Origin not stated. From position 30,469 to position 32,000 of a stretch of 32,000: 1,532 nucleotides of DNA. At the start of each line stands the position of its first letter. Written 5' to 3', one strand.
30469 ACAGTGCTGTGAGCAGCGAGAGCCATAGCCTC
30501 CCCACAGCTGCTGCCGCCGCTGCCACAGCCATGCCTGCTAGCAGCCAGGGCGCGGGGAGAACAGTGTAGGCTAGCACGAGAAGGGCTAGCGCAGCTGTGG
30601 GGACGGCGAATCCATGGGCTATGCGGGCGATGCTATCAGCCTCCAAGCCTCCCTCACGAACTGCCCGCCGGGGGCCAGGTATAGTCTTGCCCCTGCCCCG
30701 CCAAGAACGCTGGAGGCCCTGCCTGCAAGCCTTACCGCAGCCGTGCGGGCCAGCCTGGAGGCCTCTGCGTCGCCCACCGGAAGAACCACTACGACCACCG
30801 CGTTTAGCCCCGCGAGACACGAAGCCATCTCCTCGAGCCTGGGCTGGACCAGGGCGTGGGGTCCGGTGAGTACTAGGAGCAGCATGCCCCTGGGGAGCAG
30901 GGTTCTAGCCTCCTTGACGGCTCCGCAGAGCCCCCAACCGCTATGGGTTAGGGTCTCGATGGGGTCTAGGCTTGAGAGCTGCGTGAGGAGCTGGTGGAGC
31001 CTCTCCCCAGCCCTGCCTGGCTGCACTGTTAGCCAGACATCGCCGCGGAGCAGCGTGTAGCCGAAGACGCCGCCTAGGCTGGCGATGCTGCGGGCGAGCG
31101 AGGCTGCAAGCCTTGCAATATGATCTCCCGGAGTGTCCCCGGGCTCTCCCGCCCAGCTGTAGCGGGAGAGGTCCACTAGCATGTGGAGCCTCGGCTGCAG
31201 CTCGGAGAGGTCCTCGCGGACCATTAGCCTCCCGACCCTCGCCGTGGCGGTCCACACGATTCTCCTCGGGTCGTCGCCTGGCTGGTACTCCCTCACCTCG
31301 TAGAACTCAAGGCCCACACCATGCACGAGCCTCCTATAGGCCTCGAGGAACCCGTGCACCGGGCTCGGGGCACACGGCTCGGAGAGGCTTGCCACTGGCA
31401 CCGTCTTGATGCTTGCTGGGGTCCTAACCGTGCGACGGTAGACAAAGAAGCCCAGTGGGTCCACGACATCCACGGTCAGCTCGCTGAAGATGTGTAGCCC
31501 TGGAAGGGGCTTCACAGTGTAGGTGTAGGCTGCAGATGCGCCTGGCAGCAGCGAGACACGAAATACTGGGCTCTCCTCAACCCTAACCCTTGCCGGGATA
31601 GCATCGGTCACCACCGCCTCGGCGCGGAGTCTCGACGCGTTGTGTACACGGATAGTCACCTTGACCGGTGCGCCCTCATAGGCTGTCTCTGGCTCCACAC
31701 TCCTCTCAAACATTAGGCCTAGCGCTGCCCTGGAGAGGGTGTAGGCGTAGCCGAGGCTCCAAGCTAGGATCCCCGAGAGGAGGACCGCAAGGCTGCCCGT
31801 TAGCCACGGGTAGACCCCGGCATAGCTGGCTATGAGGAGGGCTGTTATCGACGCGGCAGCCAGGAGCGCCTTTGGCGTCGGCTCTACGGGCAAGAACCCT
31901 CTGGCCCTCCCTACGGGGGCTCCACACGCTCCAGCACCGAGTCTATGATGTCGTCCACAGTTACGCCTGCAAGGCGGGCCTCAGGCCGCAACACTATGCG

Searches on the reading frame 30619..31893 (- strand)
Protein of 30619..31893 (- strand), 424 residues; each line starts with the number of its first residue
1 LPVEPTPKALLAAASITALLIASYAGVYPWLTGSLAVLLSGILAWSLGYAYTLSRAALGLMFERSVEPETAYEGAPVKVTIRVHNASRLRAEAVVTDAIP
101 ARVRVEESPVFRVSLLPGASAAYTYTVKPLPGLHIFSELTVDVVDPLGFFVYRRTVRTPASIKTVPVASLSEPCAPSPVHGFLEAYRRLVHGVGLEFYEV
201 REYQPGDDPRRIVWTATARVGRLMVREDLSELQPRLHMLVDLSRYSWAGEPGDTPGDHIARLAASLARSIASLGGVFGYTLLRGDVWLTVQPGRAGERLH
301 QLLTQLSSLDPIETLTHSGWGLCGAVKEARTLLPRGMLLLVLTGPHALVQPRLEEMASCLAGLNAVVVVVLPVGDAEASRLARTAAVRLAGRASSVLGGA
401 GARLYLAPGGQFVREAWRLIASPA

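Call 56: search_protein_families(library=pfam, proteins=[window:30619-31893:-], max_evalue=0.001)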
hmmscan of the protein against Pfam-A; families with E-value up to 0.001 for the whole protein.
window:30619-31893:- (424 aa): 1 family
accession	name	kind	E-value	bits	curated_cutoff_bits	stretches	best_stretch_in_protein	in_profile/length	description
PF01882.25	DUF58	-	9.1e-17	61.4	23.4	1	199-389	1-184/216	Protein of unknown function DUF58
